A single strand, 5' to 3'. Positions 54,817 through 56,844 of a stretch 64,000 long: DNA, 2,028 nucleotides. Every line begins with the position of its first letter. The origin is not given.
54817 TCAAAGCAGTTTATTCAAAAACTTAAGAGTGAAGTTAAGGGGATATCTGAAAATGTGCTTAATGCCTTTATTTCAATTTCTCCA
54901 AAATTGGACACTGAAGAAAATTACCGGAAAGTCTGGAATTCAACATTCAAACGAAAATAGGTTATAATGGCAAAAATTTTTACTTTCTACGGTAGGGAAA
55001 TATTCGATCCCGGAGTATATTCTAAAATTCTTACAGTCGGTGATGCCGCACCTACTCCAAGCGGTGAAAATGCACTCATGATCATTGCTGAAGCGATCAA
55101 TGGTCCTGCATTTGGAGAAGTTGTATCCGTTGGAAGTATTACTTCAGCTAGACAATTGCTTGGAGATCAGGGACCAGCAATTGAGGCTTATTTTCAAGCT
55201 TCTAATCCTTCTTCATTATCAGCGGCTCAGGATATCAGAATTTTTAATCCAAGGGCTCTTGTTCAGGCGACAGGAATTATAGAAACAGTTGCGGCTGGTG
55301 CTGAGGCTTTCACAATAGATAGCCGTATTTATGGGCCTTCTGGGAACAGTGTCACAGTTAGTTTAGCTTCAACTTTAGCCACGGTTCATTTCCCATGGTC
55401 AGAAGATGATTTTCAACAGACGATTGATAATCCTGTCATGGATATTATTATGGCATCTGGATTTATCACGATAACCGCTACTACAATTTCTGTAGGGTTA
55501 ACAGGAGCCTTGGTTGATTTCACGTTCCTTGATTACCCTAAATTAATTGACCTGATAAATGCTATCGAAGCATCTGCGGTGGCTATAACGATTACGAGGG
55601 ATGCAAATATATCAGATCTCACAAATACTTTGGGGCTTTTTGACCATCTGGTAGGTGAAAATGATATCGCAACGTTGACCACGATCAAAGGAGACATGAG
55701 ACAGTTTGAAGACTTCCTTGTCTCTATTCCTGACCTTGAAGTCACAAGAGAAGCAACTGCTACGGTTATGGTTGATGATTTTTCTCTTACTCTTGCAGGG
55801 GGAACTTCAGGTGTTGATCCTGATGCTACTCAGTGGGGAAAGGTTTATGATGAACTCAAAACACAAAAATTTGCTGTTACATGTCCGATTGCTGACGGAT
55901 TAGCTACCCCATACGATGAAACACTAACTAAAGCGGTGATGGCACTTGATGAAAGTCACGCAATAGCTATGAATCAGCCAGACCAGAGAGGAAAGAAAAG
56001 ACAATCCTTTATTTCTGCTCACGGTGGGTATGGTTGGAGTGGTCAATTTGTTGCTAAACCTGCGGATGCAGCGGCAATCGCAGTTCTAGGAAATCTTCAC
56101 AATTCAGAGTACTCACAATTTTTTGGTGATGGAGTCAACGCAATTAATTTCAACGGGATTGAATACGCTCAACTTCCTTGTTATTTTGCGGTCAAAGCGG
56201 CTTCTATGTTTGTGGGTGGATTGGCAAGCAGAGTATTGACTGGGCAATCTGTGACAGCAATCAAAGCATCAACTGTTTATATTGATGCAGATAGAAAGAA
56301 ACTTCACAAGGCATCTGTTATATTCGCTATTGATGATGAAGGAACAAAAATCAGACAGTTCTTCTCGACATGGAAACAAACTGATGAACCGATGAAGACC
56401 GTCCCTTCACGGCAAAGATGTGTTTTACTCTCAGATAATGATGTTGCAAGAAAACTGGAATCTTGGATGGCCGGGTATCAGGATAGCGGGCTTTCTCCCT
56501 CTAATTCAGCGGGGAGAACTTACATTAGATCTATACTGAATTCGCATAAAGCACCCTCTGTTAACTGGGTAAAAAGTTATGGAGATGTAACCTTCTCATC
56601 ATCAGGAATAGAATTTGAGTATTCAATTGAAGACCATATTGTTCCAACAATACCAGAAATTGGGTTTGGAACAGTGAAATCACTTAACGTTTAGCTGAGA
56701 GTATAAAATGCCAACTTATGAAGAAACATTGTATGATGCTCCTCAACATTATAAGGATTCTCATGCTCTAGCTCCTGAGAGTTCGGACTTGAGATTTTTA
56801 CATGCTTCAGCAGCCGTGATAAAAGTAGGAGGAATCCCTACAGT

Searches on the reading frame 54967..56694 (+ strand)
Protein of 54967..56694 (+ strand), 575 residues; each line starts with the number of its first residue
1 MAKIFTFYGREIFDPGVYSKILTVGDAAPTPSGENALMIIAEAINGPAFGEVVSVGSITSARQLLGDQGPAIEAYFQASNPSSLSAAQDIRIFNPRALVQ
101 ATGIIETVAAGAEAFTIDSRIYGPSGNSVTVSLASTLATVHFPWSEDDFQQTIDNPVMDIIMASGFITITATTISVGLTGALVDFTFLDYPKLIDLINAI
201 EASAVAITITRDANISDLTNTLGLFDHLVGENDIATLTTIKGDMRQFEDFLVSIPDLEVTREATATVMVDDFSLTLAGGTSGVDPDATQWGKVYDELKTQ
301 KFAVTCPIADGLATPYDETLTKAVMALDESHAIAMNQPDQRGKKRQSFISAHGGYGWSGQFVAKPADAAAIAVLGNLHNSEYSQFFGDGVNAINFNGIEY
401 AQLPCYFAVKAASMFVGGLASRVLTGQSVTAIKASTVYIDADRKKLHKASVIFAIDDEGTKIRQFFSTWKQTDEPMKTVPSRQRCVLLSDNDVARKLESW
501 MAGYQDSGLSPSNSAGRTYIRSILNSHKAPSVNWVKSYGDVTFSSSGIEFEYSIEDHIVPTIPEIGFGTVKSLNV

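Call 83: search_protein_families(library=phrogs, proteins=[window:54967-56694:+], max_evalue=0.00001)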
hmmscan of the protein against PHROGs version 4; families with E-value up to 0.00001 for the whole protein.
window:54967-56694:+ (575 aa): 1 family
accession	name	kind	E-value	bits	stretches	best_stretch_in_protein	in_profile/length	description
phrog_279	-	tail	1.3e-15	58.2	1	7-320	7-237/489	tail sheath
